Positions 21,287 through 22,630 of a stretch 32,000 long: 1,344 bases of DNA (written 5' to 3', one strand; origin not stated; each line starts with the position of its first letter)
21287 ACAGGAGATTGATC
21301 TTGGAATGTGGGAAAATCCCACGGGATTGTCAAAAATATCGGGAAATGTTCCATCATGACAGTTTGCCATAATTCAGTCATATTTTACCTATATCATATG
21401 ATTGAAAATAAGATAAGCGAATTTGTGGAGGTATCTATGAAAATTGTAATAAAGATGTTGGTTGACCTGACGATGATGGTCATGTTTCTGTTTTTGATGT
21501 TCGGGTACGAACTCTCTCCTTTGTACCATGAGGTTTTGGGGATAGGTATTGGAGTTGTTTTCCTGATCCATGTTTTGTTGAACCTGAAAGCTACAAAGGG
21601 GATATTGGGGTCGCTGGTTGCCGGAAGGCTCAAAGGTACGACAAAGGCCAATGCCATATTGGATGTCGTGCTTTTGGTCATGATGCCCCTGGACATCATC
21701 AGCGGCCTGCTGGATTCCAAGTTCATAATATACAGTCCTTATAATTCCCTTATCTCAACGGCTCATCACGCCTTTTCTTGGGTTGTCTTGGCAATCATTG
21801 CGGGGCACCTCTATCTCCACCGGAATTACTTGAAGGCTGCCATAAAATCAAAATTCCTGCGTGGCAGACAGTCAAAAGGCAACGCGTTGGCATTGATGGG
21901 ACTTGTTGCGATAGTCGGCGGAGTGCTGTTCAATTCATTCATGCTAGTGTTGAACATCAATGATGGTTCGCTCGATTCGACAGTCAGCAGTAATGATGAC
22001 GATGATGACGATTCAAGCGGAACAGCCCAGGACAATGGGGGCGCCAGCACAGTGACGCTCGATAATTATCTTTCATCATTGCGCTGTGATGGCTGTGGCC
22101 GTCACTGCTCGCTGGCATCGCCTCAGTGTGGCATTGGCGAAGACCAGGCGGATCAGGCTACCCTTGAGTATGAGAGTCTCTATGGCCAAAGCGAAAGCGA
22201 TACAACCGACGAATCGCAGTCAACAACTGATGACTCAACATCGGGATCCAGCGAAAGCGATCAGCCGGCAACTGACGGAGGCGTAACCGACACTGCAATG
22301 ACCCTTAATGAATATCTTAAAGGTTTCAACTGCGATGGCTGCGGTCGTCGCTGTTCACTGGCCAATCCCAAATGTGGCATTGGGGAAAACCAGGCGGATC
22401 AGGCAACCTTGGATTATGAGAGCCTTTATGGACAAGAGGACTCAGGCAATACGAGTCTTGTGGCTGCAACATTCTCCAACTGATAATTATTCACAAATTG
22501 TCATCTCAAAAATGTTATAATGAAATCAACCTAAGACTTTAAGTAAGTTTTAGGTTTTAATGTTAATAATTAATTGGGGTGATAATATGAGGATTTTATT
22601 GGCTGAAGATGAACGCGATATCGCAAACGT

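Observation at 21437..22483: DUF4405-like His-rich membrane domain fused to two tandem extracytoplasmic Cx2Cx3Cx6C modules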

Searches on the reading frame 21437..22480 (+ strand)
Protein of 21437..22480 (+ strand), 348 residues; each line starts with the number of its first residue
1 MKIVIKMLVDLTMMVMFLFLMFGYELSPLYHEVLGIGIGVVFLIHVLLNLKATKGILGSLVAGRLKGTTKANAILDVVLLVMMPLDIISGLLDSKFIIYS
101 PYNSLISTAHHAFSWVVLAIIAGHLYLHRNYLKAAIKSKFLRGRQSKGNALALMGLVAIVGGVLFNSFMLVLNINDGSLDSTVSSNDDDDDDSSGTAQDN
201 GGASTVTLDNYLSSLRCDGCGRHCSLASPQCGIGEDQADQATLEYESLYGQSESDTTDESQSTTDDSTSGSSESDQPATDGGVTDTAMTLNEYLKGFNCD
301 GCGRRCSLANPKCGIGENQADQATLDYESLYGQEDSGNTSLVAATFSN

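Call 3: search_protein_families(library=pfam, proteins=[window:21437-22480:+], max_evalue=1)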
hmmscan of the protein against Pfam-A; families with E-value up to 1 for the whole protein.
window:21437-22480:+ (348 aa): 2 families
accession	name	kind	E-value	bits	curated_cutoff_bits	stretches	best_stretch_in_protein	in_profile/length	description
PF01292.26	Ni_hydr_CYTB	-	8.3e-05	22.9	30.1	1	22-127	29-161/179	Prokaryotic cytochrome b561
PF11278.13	DUF3079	-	0.17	12.2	27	0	217-238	16-37/51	Protein of unknown function (DUF3079)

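Call 4: search_protein_families(library=ncbifam, proteins=[window:21437-22480:+], max_evalue=1)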
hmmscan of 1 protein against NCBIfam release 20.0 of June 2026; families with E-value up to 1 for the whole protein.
window:21437-22480:+ (348 aa): 0 families

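Call 6: find_homologous_proteins(query=window:21437-22480:+, max_evalue=0.001)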
Query window:21437-22480:+ (348 aa): 7 proteins with E <= 0.001 among 5580 candidates.
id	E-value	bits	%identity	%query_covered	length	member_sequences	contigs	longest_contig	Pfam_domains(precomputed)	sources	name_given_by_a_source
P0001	4.2e-225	764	100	100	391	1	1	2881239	-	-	-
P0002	3.7e-126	439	64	76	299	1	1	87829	-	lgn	-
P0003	9.8e-125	434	66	76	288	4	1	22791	-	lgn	-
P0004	1.6e-118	414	61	76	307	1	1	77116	PF01292.27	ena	-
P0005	5.6e-81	290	55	74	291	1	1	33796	PF01292.27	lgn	-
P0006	1.6e-18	85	26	95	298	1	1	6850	PF14358.12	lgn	-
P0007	3.1e-12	64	29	79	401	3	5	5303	PF14358.12,PF01292.27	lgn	-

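Call 13: search_protein_families(library=pfam, alignment_id=A1, max_evalue=1)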
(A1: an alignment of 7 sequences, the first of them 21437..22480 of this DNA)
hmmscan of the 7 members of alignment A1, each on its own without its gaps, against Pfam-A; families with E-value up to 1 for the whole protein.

A. member 1, window:21437-22480:+ (348 aa): 2 families
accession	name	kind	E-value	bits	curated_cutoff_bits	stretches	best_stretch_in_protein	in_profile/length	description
PF01292.26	Ni_hydr_CYTB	-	8.3e-05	22.9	30.1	1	22-127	29-161/179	Prokaryotic cytochrome b561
PF11278.13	DUF3079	-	0.17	12.2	27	0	217-238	16-37/51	Protein of unknown function (DUF3079)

B. families by the number of members that match (of 7 scanned): 9 families
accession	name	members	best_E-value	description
PF01292.26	Ni_hydr_CYTB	7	2.7e-07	Prokaryotic cytochrome b561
PF01794.25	Ferric_reduct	3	0.00024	Ferric reductase like transmembrane component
PF14851.11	FAM176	3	0.0038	FAM176 family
PF14358.11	DUF4405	2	1.1e-14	Domain of unknown function (DUF4405)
PF03105.24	SPX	1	0.011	SPX domain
PF00802.24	Glycoprotein_G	1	0.12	Pneumovirus attachment glycoprotein G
PF11278.13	DUF3079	1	0.17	Protein of unknown function (DUF3079)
PF16118.10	DUF4834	1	0.49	Domain of unknown function (DUF4834)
PF05053.19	Menin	1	0.63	Menin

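Call 14: find_encoding_contigs(protein=P0001, flank=10000, max_places=3)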
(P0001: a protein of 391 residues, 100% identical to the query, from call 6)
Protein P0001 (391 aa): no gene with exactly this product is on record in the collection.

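Call 15: find_encoding_contigs(protein=P0004, flank=8000, max_places=3)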
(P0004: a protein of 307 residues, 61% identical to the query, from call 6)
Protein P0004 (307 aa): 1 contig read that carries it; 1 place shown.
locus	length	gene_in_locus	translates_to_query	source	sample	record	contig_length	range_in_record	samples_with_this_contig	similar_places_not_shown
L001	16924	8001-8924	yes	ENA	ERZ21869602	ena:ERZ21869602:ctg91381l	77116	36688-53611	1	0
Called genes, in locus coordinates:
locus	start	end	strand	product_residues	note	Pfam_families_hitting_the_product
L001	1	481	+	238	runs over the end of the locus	PF08032:SpoU_sub_bind, PF00588:SpoU_methylase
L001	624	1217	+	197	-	-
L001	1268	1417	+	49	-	PF00471:Ribosomal_L33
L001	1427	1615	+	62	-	PF00584:SecE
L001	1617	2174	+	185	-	PF02357:NusG, PF00467:KOW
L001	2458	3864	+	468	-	PF02494:HYR (faint), PF16403:Bact_surface_Ig-like, PF00877:NLPC_P60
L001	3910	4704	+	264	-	PF02358:Trehalose_PPase (faint), PF08282:Hydrolase_3, PF00702:Hydrolase (weak), PF05116:S6PP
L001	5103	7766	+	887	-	PF00171:Aldedh, PF00465:Fe-ADH, PF13685:Fe-ADH_2 (weak), PF25137:ADH_Fe_C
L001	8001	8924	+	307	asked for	PF01292:Ni_hydr_CYTB (weak)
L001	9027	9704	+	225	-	PF00072:Response_reg, PF00486:Trans_reg_C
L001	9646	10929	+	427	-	PF00512:HisKA, PF02518:HATPase_c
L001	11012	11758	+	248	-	PF09359:VTC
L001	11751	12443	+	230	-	PF16316:DUF4956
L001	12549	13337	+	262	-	PF02016:Peptidase_S66, PF17676:Peptidase_S66C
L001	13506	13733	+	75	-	PF06418:CTP_synth_N, PF01656:CbiA (weak)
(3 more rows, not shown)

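Call 16: find_encoding_contigs(protein=P0005, flank=8000, max_places=3)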
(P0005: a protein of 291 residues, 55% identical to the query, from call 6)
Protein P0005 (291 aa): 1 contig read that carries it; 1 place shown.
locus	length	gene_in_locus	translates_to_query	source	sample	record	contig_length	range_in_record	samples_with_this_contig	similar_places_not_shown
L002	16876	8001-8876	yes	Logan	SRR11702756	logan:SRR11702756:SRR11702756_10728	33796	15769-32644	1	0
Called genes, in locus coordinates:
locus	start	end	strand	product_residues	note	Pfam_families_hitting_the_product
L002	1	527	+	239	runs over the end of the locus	PF08032:SpoU_sub_bind, PF00588:SpoU_methylase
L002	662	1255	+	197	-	-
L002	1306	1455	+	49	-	PF00471:Ribosomal_L33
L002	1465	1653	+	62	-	PF00584:SecE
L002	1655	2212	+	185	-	PF02357:NusG, PF00467:KOW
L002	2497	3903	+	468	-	PF22501:DUF6991 (faint), PF16403:Bact_surface_Ig-like, PF00877:NLPC_P60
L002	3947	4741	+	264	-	PF00702:Hydrolase (faint), PF08282:Hydrolase_3, PF05116:S6PP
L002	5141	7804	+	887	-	PF00171:Aldedh, PF00465:Fe-ADH, PF13685:Fe-ADH_2 (weak), PF25137:ADH_Fe_C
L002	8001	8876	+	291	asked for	PF01292:Ni_hydr_CYTB (weak)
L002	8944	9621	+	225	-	PF00072:Response_reg, PF00486:Trans_reg_C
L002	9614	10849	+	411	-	PF00512:HisKA, PF02518:HATPase_c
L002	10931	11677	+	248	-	PF09359:VTC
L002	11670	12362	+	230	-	PF16316:DUF4956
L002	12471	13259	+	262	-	PF02016:Peptidase_S66, PF17676:Peptidase_S66C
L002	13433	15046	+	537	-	PF06418:CTP_synth_N, PF00117:GATase, PF07722:Peptidase_C26 (weak)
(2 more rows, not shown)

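Call 17: find_encoding_contigs(protein=P0006, flank=8000, max_places=3)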
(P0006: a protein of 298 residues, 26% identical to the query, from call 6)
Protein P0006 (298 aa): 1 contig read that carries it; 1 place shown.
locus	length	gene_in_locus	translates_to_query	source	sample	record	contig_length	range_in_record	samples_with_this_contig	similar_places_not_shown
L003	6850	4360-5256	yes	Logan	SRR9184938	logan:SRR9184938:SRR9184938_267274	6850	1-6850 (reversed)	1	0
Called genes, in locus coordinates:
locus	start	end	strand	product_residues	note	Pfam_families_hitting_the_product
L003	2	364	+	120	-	?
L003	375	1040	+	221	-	PF00005:ABC_tran, PF02463:SMC_N (faint)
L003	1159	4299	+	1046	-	PF07719:TPR_2 (faint), PF13181:TPR_8 (faint), PF13424:TPR_12 (faint), PF17874:TPR_MalT (faint), PF24885:TPR_NPHP3, PF13374:TPR_10 (weak)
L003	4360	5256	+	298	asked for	PF14358:DUF4405 (faint)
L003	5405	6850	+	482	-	?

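Call 18: find_encoding_contigs(protein=P0007, flank=8000, max_places=5)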
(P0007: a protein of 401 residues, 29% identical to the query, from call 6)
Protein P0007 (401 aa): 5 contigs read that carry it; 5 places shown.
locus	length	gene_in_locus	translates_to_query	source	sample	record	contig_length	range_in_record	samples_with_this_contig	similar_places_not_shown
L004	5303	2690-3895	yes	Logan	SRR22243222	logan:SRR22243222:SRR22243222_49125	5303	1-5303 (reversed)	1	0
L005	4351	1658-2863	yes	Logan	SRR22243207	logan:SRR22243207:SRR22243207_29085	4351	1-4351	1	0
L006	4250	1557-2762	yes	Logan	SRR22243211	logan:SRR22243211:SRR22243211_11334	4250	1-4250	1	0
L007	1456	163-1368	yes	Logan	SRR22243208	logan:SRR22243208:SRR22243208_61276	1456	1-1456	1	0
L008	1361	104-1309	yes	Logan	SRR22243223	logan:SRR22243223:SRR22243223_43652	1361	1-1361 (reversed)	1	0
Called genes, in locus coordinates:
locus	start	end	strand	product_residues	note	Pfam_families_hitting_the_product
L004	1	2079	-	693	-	?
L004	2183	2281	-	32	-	-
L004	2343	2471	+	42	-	-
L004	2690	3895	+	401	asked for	PF01292:Ni_hydr_CYTB (weak), PF14358:DUF4405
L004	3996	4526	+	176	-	-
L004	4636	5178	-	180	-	PF01520:Amidase_3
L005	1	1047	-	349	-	?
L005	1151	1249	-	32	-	-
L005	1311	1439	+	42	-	-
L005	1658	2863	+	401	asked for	PF01292:Ni_hydr_CYTB (weak), PF14358:DUF4405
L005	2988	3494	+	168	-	-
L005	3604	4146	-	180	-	PF01520:Amidase_3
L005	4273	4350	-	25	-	?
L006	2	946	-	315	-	?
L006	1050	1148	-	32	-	-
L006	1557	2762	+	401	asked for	PF01292:Ni_hydr_CYTB (weak), PF14358:DUF4405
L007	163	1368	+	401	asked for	PF01292:Ni_hydr_CYTB (weak), PF14358:DUF4405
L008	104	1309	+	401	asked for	PF01292:Ni_hydr_CYTB (weak), PF14358:DUF4405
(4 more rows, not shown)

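Call 22: predict_structure(alignment_id=A1)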
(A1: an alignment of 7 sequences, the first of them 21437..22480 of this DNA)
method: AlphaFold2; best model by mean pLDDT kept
length: 348 residues; sequences in the alignment: 7
mean_pLDDT: 54.8   pTM: 0.42
mean pLDDT of the five models: 54.8, 54.1, 53.9, 51.2, 51.0
residues with pLDDT >= 90: 0; 70-90: 76; 50-70: 140; < 50: 132
segments of 3 or more residues with pLDDT < 50: 173-286, 333-348
pLDDT, mean of each block of 10 residues (from residue 1): 67 77 65 77 76 56 62 75 78 60 71 79 72 64 57 64 59 45 34 29 33 38 37 35 33 28 26 29 45 67 60 68 65 44 37
secondary structure, 60 per line:
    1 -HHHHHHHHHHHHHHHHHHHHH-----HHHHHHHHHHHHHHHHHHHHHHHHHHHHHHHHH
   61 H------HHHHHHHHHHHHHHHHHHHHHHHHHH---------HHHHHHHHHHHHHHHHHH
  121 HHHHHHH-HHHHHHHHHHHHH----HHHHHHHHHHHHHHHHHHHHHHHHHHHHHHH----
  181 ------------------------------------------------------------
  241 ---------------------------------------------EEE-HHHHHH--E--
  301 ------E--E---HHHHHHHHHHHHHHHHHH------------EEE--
elements in order: H2-22 H28-61 H68-93 H103-127 H129-141 H146-176 E286-288 H290-295 H314-331 E344-346

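Call 67: fold_search(model_id=the predicted structure, library=pdb)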
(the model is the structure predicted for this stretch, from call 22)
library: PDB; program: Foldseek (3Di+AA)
matches with E <= 10: 79; with E <= 0.001: 0
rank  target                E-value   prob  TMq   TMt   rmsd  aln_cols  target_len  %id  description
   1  4o7g_A                7.8e-01  0.91  0.31  0.46   6.3       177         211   15  Crystal Structure of Ascorbate-bound Cytochrome b561, crystal soaked in 1 M L-ascorbate for 40 minutes (released 2014-02-05)
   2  4o6y_A                7.8e-01  0.90  0.31  0.46   6.2       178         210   14  Crystal Structure of Cytochrome b561 (released 2014-02-05)
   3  4o6y_B                7.8e-01  0.90  0.31  0.46   6.2       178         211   14  Crystal Structure of Cytochrome b561 (released 2014-02-05)
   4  5kw2                  1.0e+00  0.18  0.15  0.13  14.0       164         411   19  The extra-helical binding site of GPR40 and the structural basis for allosteric agonism and incretin stimulation (released 2018-05-02)
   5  7w8i                  1.6e+00  0.82  0.27  0.60   7.3       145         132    8  Crystal structure of Zn bound human Focal Adhesion Targeting (FAT) domain of the Focal Adhesion Kinase (released 2022-12-21)
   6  1ktm_MODEL_1_A        2.1e+00  0.91  0.27  0.61   4.0       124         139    6  SOLUTION STRUCTURE OF FAT DOMAIN OF FOCAL ADHESION KINASE (released 2003-01-16)
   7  9n0i_A                2.1e+00  0.69  0.25  0.56   5.1       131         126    8  Crystal structure of KABLE double mutant (Lys14Pro, Leu20Trp) (released 2025-08-20)
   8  1e7p_C                2.1e+00  0.51  0.30  0.38   9.0       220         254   12  QUINOL:FUMARATE REDUCTASE FROM WOLINELLA SUCCINOGENES (released 2001-04-09)
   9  2lk4_MODEL_1_A        2.5e+00  0.84  0.27  0.62   3.5       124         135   12  Structural and mechanistic insights into the interaction between PAT Pyk2 and Paxillin LD motif (released 2012-10-10)
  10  9n0k_A                2.5e+00  0.63  0.25  0.57   5.0       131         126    8  Crystal structure of KABLE triple mutant (Ile12Phe, Lys14Pro, Leu20Trp) (released 2025-08-20)
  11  7w9u_C                2.8e+00  0.75  0.27  0.60   4.4       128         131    7  Crystal Structure of Zn bound human Focal Adhesion Targeting (FAT) domain of the Focal Adhesion Kinase (released 2022-12-21)
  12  3jbk_M                2.9e+00  0.63  0.27  0.59   4.8       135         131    7  Cryo-EM reconstruction of the metavinculin-actin interface (released 2015-11-04)
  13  3u3f_A                3.1e+00  0.80  0.26  0.61   4.3       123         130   12  Structural basis for the interaction of Pyk2 PAT domain with paxillin LD motifs (released 2012-10-24)
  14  8ucd_B                3.2e+00  0.20  0.22  0.29   9.9       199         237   12  Cryo-EM structure of human STEAP1 in complex with AMG 509 Fab (released 2023-11-22)
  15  6hcy_A                3.5e+00  0.28  0.27  0.23   8.7       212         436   13  human STEAP4 bound to NADP, FAD, heme and Fe(III)-NTA. (released 2018-10-24)
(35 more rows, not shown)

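Call 78: search_protein_families(library=pfam, proteins=[L003:5372-6850:+, L004:3984-4523:+], max_evalue=0.01)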
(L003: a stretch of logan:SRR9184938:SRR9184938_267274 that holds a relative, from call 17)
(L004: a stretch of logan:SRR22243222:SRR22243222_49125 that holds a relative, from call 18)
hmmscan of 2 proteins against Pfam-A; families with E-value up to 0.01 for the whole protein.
L003:5372-6850:+ (493 aa): 4 families
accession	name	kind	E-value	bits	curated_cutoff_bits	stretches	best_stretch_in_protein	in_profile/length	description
PF01966.28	HD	-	1.6e-15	57.9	22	1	398-491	3-92/116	HD domain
PF13487.12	HD_5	-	1.4e-13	51.4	27.2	1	386-493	4-114/170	HD domain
PF08668.18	HDOD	-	2.6e-07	30.8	22.9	1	398-463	97-160/196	HDOD domain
PF13188.13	PAS_8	-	0.00094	19.4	21.8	1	242-295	2-54/65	PAS domain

L004:3984-4523:+ (180 aa): 0 families

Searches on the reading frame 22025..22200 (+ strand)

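Call 3: search_protein_families(library=pfam, proteins=[window:22025-22200:+], max_evalue=1)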
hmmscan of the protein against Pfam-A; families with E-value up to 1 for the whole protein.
window:22025-22200:+ (58 aa): 1 family
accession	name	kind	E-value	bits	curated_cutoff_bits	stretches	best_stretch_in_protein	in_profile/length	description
PF11278.13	DUF3079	-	0.034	14.4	27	1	21-42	16-37/51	Protein of unknown function (DUF3079)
